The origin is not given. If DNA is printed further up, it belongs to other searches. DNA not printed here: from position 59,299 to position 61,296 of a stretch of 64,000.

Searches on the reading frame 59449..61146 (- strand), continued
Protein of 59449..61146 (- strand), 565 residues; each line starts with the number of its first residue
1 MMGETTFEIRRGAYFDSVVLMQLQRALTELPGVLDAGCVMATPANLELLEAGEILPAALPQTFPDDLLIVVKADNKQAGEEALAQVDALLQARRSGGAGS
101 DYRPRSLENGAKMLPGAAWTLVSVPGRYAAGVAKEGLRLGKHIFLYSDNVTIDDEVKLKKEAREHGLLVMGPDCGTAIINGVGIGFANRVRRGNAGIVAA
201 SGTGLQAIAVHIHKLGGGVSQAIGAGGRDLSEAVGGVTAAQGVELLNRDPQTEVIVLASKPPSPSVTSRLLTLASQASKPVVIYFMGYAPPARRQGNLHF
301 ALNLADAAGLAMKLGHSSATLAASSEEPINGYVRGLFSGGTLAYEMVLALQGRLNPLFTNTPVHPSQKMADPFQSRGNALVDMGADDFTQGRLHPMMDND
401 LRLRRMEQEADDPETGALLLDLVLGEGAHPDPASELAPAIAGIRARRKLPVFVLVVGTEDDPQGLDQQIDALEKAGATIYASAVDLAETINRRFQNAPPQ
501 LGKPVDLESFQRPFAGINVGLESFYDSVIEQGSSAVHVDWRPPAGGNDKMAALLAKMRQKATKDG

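Call 20: find_encoding_contigs(protein=P0159, flank=10000, max_places=1)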
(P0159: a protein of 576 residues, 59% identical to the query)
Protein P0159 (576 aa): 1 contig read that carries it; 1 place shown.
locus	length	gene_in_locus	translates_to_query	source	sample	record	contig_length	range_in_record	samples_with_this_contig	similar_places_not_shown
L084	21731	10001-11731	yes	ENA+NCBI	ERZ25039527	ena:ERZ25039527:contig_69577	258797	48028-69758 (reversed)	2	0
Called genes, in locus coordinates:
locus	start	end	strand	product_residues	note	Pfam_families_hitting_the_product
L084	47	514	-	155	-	PF04459:DUF512 (weak)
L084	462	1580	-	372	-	PF17820:PDZ_6, PF19238:Radical_SAM_2, PF04459:DUF512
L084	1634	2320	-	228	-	PF02224:Cytidylate_kin, PF13189:Cytidylate_kin2 (weak)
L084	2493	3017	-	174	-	PF00849:PseudoU_synth_2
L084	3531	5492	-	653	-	PF09852:DUF2079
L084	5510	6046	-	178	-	PF04079:SMC_ScpB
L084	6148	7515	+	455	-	PF01546:Peptidase_M20, PF07687:M20_dimer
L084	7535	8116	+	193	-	PF03588:Leu_Phe_trans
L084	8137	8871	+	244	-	PF13793:Pribosyltran_N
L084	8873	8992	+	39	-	-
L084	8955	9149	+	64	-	-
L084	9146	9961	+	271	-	PF00561:Abhydrolase_1, PF12146:Hydrolase_4, PF12697:Abhydrolase_6, PF03096:Ndr, PF06821:Ser_hydrolase (weak), PF08386:Abhydrolase_4 (weak)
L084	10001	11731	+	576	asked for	PF27530:HMA_AllF_N, PF13607:Succ_CoA_lig (faint), PF00549:Ligase_CoA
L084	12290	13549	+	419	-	PF01391:Collagen, PF14522:Cytochrome_C7 (faint), PF14537:Cytochrom_c3_2 (faint), PF09699:Paired_CXXCH_1 (faint), PF13435:Cytochrome_C554 (faint)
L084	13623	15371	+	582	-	PF14537:Cytochrom_c3_2 (faint), PF09699:Paired_CXXCH_1 (faint), PF14522:Cytochrome_C7 (faint), PF22678:Cytochrom_c_NrfB-like (faint), PF22113:Mtrc-MtrF_II-IV_dom (weak)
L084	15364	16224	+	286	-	PF01292:Ni_hydr_CYTB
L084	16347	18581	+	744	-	-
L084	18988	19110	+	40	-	-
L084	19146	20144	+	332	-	PF22113:Mtrc-MtrF_II-IV_dom (faint), PF14522:Cytochrome_C7 (faint), PF14537:Cytochrom_c3_2 (faint), PF09699:Paired_CXXCH_1 (faint), PF13435:Cytochrome_C554 (weak)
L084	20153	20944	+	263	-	PF00037:Fer4 (weak), PF12797:Fer4_2 (weak), PF12838:Fer4_7 (weak), PF13187:Fer4_9 (weak), PF13247:Fer4_11, PF00037:Fer4 (weak), PF12797:Fer4_2 (weak), PF12837:Fer4_6 (weak), +5 more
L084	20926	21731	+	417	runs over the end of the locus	PF03916:NrfD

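Call 39: find_related_loci(query=window:59449-61146:-, collection=metagenome_contigs, flank=10000)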
Query window:59449-61146:- (565 aa) in metagenome_contigs; peptide patterns used: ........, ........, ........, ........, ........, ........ (x = any residue, [..] = any of these).
430 stretches matched a pattern; 284 encode a relative of the query (tblastn E <= 1e-3); the best 80 are kept; 80 distinct loci.
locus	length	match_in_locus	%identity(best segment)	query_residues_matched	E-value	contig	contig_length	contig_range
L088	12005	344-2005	60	8-560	0e+0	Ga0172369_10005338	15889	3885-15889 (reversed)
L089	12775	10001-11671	58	8-562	0e+0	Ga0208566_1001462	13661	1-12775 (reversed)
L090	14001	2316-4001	59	2-559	0e+0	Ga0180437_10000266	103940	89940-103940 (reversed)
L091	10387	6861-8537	60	2-559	0e+0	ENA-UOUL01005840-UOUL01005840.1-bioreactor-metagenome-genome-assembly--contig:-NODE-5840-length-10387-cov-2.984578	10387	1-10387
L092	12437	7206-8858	59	5-558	0e+0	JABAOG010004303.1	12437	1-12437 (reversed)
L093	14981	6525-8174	58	8-555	0e+0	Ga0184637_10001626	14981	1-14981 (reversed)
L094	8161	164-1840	58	1-560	0e+0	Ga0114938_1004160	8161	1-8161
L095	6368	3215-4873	57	2-559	0e+0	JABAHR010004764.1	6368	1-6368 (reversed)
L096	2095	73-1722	59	8-560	0e+0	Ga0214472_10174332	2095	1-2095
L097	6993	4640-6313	57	8-558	0e+0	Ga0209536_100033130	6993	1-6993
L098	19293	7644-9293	56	8-558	0e+0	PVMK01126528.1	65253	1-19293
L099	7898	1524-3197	56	8-558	0e+0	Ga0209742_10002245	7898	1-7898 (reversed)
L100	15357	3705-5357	58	8-561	0e+0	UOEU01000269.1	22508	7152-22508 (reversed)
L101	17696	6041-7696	57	5-558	0e+0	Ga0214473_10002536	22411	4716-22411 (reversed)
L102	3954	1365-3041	58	2-559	0e+0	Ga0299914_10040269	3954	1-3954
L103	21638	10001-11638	59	5-558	0e+0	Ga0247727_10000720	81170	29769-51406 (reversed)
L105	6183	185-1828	58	8-558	0e+0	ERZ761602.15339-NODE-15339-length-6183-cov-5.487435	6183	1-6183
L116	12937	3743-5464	56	2-560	0e+0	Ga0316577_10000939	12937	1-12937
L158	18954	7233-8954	52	1-560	0e+0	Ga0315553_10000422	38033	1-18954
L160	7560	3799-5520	52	1-560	0e+0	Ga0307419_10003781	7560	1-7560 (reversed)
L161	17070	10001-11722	52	1-560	0e+0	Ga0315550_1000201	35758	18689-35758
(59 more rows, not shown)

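Call 42: search_protein_families(library=pfam, proteins=[L092:8863-9798:+, L092:9893-12436:+, L116:5502-6383:+, L158:8971-9876:+, L100:6072-7139:+, L100:7817-8539:+, L100:5658-6062:+, L100:7416-7820:+, L103:11661-12089:+, L105:1850-2176:+], max_evalue=0.001)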
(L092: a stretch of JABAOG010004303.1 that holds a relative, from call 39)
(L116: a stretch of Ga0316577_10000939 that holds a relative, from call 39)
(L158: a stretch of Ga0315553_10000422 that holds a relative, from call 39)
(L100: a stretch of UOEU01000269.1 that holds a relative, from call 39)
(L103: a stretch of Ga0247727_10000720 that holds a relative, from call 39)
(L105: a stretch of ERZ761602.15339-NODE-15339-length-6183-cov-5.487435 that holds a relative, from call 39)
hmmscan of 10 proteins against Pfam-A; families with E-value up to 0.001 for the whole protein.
L092:8863-9798:+ (311 aa): 6 families
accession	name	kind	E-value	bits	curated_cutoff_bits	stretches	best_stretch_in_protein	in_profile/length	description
PF00561.26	Abhydrolase_1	-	4.5e-21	76.1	25.8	1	40-293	1-239/245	alpha/beta hydrolase fold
PF12697.13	Abhydrolase_6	-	3e-15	57.9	26.3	1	42-294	1-206/217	Alpha/beta hydrolase family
PF12146.15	Hydrolase_4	-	3.1e-13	50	27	1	39-294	4-234/239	Serine aminopeptidase, S33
PF03096.20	Ndr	-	1e-05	24.9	23.3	1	111-266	80-232/283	Ndr family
PF08386.16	Abhydrolase_4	-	0.00031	21.2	21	1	253-293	34-74/103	TAP-like protein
PF12695.13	Abhydrolase_5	-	0.00049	20.4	27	0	128-156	55-82/164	Alpha/beta hydrolase family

L092:9893-12436:+ (848 aa): 5 families
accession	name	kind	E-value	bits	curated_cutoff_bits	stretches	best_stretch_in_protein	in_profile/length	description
PF00069.31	Pkinase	-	5.2e-53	180.6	31.7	1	17-268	1-253/263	Protein kinase domain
PF03781.23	FGE-sulfatase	-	2e-42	146.1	23.3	1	388-598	3-254/255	Sulfatase-modifying factor enzyme 1-like domain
PF07714.23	PK_Tyr_Ser-Thr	-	2.4e-34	119.3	23.1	1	19-267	3-249/258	Protein tyrosine and serine/threonine kinase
PF03109.22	ABC1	-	5.8e-07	29.3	22.9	1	60-167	118-215/244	ABC1 atypical kinase-like domain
PF17667.7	Pkinase_fungal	-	0.00011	21.5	24.1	1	138-206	306-379/387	Fungal protein kinase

L116:5502-6383:+ (293 aa): 1 family
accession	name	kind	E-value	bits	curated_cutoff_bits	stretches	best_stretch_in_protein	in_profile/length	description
PF00795.27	CN_hydrolase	-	2.2e-46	158.7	23.2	1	5-249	1-249/256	Carbon-nitrogen hydrolase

L158:8971-9876:+ (301 aa): 1 family
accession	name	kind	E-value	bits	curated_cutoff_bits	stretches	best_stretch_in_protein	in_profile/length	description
PF00795.27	CN_hydrolase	-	9.7e-48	163.2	23.2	1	6-249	2-249/256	Carbon-nitrogen hydrolase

L100:6072-7139:+ (355 aa): 3 families
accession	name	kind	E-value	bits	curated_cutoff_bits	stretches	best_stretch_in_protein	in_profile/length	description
PF01636.29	APH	-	5.7e-11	43.1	23.2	1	75-294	38-230/239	Phosphotransferase enzyme family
PF02958.26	EcKL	-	1.8e-08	34.5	22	1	202-299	190-287/294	Ecdysteroid kinase-like family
PF07914.17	DUF1679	-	8.3e-08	32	24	1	225-326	264-371/414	Uncharacterized oxidoreductase dhs-27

L100:7817-8539:+ (240 aa): 0 families

L100:5658-6062:+ (134 aa): 1 family
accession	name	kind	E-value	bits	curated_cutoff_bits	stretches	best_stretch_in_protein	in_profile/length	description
PF01850.27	PIN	-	1e-08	36.2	23.6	1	2-118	1-115/120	PIN domain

L100:7416-7820:+ (134 aa): 1 family
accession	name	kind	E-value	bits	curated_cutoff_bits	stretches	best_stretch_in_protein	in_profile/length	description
PF01850.27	PIN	-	5.2e-10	40.4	23.6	1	2-118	1-115/120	PIN domain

L103:11661-12089:+ (142 aa): 1 family
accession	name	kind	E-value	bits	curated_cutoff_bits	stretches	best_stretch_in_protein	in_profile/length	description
PF05635.17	23S_rRNA_IVP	-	6.7e-28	97.5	33.8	1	9-112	1-104/106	23S rRNA-intervening sequence protein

L105:1850-2176:+ (108 aa): 0 families

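Call 67: search_protein_families(library=ncbifam, proteins=[L083:8700-10004:+], max_evalue=0.001)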
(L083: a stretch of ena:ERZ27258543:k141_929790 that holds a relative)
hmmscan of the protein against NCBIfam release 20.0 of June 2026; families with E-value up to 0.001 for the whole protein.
L083:8700-10004:+ (434 aa): 26 families (the best 25 are shown)
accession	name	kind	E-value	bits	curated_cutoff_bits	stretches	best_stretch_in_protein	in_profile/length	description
NF006169.0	PRK08310.1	equivalog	1.6e-63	215.4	391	1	62-421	20-392/395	amidase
NF005688.0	PRK07488.1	equivalog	2.1e-55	188.5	532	2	7-273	17-288/474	indoleacetamide hydrolase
NF005460.0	PRK07056.1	subfamily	5.1e-52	177.3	447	1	49-363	55-382/457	amidase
NF004622.0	PRK05962.1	equivalog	1e-51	176.1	463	1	47-363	32-358/431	amidase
NF006631.0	PRK09201.1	equivalog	1.8e-51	175.3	461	1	11-422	17-454/466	AtzE family amidohydrolase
TIGR00132.1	gatA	equivalog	4.3e-49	167.5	481.1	2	15-220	10-216/466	Asp-tRNA(Asn)/Glu-tRNA(Gln) amidotransferase subunit GatA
TIGR02715.1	amido_AtzE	subfamily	1.2e-48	166.2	425.75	1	8-421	7-446/452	AtzE family amidohydrolase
NF006043.0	PRK08186.1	subfamily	3.4e-45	154.6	487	1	12-426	18-451/600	allophanate hydrolase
NF004766.0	PRK06102.1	equivalog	2e-44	152.5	559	1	47-424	51-452/455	amidase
NF004815.0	PRK06169.1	equivalog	6.5e-44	150.2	506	1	7-427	16-463/471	amidase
NF006006.0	PRK08137.1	equivalog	2e-42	145.7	534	2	50-218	83-263/529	amidase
TIGR02713.1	allophanate_hyd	equivalog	4.4e-40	137.7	511.05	1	48-421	13-411/563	allophanate hydrolase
NF004816.0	PRK06170.1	equivalog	1.7e-39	135.9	503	2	6-196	17-210/493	amidase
NF004717.0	PRK06061.1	equivalog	3.6e-39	134.8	498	2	63-194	76-212/483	amidase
NF009119.0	PRK12470.1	equivalog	1.4e-38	133.1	498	2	44-195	50-205/462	amidase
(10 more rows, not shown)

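Call 77: search_solved_structures(query=window:59449-61146:-, max_evalue=0.00001)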
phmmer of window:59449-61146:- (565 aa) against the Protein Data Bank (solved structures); distinct sequences matched with E-value up to 0.00001: 21.
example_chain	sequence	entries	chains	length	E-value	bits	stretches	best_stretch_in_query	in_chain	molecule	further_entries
3dmy_A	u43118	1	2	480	9.6e-90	305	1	88-558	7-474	Protein fdrA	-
2yv2_A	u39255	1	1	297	1e-13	54.1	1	115-299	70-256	Succinyl-CoA synthetase alpha chain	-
6mgg_A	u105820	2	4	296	3.9e-13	52.2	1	96-299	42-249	Succinate--CoA ligase [ADP-forming] subunit alpha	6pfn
2yv1_A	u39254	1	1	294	7.2e-11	44.7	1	119-298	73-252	Succinyl-CoA ligase [ADP-forming] subunit alpha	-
1cqi_A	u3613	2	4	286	1.9e-09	40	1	113-298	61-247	PROTEIN (SUCCINYL-COA SYNTHETASE ALPHA CHAIN) | SUCCINYL-COA SYNTHETASE ALPHA CHAIN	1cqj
4xx0_A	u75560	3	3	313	2.1e-09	39.8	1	111-298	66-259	Succinyl-CoA ligase [ADP/GDP-forming] subunit alpha, mitochondrial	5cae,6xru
1jkj_A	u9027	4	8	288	2.1e-09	39.8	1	113-298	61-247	succinyl-CoA synthetase alpha subunit | SUCCINYL-COA SYNTHETASE, ALPHA SUBUNIT | PROTEIN (SUCCINYL-COA LIGASE)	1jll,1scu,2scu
2fp4_A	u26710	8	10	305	2.3e-09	39.7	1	110-298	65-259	Succinyl-CoA ligase [GDP-forming] alpha-chain, mitochondrial | Succinate--CoA ligase [ADP/GDP-forming] subunit alpha, mitochondrial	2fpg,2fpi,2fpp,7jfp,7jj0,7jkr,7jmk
1euc_A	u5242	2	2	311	2.5e-09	39.6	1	110-299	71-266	SUCCINYL-COA SYNTHETASE, ALPHA CHAIN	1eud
1oi7_A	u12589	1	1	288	7.7e-09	38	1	120-298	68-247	SUCCINYL-COA SYNTHETASE ALPHA CHAIN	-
3ufx_A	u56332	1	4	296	1.1e-08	37.5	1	120-298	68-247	succinyl-CoA synthetase alpha subunit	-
9swj_C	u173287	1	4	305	1.4e-08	37.1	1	110-299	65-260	Succinate--CoA ligase [ADP/GDP-forming] subunit alpha, mitochondrial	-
8z02_A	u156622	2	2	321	1.5e-08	37.1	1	110-298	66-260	Succinate--CoA ligase [ADP/GDP-forming] subunit alpha, mitochondrial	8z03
6wcv_A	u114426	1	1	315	1.5e-08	37.1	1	110-298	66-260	Succinate--CoA ligase [ADP/GDP-forming] subunit alpha, mitochondrial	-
6g4q_A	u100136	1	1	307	1.5e-08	37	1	110-299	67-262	Succinate--CoA ligase [ADP/GDP-forming] subunit alpha, mitochondrial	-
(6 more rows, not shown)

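Call 84: search_protein_families(library=padloc, proteins=[window:59449-61146:-], max_evalue=0.001)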
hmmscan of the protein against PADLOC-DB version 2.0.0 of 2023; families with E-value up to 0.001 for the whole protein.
window:59449-61146:- (565 aa): 0 families
